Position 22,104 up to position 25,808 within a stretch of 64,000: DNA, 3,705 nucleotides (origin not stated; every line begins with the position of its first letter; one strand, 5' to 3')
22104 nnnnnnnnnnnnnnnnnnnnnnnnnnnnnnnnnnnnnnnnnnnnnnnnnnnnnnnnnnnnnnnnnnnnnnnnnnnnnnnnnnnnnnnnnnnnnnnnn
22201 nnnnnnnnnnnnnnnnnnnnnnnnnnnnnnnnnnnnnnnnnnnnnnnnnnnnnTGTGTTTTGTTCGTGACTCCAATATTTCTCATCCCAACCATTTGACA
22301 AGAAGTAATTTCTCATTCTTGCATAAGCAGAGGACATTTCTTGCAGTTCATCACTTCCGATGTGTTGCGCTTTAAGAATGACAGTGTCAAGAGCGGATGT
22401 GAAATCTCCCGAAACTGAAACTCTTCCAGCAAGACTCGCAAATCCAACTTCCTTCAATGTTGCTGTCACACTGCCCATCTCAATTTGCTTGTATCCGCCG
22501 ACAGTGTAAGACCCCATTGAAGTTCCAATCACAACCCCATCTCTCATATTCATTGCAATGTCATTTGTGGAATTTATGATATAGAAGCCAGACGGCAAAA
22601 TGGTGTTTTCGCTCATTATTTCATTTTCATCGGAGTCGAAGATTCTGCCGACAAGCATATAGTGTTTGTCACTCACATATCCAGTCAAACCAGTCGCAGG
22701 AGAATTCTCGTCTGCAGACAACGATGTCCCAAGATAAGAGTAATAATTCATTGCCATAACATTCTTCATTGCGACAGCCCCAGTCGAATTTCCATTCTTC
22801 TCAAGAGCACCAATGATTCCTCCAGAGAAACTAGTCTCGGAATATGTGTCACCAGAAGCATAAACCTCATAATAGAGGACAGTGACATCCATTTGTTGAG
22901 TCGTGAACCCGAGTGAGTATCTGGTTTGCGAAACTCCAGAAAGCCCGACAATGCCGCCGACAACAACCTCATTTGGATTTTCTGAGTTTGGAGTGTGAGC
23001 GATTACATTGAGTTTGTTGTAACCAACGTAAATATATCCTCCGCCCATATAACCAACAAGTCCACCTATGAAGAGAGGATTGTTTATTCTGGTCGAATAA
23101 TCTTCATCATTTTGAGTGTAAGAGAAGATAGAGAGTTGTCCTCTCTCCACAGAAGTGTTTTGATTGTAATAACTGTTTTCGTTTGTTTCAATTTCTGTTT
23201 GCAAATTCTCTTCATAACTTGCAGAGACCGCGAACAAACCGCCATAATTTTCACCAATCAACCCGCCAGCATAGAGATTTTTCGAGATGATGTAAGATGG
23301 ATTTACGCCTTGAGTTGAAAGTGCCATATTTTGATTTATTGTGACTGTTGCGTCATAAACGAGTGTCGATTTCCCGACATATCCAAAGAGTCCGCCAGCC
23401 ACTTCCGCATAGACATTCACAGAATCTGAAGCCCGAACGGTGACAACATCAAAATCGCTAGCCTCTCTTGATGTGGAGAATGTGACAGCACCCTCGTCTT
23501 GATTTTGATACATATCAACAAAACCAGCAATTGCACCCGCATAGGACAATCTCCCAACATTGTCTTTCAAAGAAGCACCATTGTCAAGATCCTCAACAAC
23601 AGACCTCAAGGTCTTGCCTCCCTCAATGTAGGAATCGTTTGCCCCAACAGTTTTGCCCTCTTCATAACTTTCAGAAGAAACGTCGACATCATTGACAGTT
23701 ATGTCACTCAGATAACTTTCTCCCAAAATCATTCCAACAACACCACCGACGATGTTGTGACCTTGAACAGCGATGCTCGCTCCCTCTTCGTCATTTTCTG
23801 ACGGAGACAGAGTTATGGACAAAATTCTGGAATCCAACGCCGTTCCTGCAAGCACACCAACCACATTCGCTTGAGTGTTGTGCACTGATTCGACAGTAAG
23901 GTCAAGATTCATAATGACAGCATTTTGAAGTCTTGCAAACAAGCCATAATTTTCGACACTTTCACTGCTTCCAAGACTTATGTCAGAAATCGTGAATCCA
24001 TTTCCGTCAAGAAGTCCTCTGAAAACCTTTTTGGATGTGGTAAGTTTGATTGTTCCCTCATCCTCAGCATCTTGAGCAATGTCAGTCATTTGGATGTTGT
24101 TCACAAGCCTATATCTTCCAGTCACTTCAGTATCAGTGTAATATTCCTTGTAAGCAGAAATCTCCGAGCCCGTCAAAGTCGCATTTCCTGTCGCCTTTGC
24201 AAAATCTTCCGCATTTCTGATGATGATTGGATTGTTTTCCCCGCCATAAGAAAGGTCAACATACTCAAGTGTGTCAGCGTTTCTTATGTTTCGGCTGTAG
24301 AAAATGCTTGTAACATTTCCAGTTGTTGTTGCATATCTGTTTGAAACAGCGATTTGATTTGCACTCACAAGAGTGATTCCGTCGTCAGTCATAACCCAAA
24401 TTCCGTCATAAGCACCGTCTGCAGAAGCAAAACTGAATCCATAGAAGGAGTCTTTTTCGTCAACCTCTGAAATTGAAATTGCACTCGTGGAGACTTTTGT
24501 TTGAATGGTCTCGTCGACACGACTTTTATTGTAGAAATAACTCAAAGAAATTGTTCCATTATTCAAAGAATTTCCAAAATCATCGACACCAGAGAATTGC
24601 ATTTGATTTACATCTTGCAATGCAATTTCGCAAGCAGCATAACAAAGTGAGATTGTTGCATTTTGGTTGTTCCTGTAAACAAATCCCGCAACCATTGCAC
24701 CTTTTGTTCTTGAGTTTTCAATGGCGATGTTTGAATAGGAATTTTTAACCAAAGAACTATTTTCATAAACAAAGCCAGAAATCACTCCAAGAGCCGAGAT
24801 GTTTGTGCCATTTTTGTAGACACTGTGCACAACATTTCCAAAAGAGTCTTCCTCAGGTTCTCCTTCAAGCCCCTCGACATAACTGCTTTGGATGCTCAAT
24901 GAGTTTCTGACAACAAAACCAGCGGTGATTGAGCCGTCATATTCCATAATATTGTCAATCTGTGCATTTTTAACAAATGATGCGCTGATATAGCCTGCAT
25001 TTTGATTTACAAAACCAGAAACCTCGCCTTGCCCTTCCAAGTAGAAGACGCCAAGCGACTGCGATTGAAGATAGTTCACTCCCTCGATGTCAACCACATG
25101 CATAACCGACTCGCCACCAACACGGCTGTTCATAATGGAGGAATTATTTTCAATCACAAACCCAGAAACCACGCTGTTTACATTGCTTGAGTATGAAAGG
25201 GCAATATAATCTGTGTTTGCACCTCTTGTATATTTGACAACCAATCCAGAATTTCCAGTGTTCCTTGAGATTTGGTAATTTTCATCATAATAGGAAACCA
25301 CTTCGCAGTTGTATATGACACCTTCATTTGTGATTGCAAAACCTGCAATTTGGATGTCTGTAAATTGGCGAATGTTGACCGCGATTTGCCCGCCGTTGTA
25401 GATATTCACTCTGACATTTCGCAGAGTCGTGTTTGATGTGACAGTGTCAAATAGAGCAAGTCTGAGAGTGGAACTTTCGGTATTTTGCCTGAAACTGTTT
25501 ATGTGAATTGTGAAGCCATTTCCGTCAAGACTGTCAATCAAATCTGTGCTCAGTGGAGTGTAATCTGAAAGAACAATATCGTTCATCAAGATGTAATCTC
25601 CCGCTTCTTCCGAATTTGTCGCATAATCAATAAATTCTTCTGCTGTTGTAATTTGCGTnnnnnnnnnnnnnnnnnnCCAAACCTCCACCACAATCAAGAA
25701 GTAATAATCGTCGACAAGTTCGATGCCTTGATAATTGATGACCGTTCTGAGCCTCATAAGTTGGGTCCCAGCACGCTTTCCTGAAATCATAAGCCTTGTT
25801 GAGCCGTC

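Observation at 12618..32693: One 20.1-kb gene encodes a 6,691-aa lipid-anchored surface protein made of Ig-like modules and repeated GLUG-type beta-helix blocks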

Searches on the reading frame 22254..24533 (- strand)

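Call 8: search_protein_families(library=pfam, proteins=[window:22254-24533:-], max_evalue=10)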
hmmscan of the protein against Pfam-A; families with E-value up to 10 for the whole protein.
window:22254-24533:- (760 aa): 2 families
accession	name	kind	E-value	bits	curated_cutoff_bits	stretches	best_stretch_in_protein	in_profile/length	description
PF04715.19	Anth_synt_I_N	-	0.068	13.9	23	1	443-497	46-97/140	Anthranilate synthase component I, N terminal region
PF08777.17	RRM_3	-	0.12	12.9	22.9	0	84-124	23-61/102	RNA binding motif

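Call 9: search_protein_families(library=ncbifam, proteins=[window:22254-24533:-], max_evalue=10)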
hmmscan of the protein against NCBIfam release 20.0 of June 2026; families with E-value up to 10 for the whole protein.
window:22254-24533:- (760 aa): 0 families

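Call 102: search_protein_families(library=phrogs, proteins=[window:22254-24533:-], max_evalue=0.1)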
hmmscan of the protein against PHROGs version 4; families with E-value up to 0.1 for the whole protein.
window:22254-24533:- (760 aa): 1 family
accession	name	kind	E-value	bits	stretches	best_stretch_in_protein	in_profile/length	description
phrog_1228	-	tail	0.013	15.8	1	332-414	89-172/193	tail protein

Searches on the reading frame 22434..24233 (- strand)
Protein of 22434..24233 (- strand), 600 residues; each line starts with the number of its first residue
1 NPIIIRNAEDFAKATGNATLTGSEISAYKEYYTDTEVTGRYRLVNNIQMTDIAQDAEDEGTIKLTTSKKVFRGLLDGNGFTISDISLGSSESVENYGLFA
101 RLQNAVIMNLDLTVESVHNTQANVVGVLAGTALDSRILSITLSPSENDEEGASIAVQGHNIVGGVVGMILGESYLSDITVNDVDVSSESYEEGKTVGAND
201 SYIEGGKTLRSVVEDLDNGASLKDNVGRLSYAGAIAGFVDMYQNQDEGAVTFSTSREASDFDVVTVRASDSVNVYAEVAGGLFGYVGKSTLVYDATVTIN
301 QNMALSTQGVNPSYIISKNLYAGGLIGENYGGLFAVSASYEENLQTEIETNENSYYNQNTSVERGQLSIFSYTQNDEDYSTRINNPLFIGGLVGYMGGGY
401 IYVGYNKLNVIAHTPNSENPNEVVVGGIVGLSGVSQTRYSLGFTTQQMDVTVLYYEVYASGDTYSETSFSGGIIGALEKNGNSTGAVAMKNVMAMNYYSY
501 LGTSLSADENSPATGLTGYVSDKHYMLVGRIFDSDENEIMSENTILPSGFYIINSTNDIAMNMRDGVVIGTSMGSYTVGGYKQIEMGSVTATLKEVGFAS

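Call 47: search_solved_structures(query=A3, max_evalue=1, show_alignments=2)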
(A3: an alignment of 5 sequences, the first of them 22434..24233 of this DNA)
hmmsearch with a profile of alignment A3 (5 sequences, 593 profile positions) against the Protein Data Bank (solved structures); distinct sequences matched with E-value up to 1: 2.
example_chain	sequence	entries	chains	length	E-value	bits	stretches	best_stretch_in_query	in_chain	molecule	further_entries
7c0i_A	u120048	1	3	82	0.31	12.5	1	415-475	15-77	Double-stranded RNA-binding protein,Double-stranded RNA-specific adenosine deaminase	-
5bo1_H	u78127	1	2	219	0.65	11.5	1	239-298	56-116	Fab heavy chain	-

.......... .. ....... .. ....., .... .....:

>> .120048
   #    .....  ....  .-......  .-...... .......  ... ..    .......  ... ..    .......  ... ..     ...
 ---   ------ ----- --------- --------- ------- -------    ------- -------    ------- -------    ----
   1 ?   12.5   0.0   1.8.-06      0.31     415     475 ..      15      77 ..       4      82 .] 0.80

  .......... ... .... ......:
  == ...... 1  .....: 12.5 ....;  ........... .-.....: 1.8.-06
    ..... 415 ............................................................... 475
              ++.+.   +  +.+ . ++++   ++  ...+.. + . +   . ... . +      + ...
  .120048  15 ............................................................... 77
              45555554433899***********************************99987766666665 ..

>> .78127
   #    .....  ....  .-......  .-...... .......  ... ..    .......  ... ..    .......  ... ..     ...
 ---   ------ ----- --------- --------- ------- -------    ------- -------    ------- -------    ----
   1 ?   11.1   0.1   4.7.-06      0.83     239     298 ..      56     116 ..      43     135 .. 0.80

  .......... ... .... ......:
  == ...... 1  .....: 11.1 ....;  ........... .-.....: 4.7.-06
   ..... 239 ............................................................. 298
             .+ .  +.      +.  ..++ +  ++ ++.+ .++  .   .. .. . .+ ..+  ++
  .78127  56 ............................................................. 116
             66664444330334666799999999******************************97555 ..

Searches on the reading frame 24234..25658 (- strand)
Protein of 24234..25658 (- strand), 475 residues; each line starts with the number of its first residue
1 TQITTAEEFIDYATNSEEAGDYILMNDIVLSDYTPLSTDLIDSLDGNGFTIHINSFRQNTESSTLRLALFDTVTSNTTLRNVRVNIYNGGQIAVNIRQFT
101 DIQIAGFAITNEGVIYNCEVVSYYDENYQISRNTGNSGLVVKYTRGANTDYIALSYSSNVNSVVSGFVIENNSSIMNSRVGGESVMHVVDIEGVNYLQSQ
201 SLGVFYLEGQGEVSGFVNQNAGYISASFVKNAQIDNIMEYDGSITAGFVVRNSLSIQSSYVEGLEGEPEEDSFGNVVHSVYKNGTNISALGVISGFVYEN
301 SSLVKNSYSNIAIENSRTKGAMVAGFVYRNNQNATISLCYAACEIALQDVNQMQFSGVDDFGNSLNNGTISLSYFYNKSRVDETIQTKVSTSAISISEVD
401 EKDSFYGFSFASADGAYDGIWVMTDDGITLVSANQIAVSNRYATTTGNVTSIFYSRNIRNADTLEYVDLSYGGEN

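Call 46: search_solved_structures(query=A2, max_evalue=1, show_alignments=2)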
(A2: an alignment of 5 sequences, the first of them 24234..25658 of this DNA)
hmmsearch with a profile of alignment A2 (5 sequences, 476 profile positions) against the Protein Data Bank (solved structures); distinct sequences matched with E-value up to 1: 0.
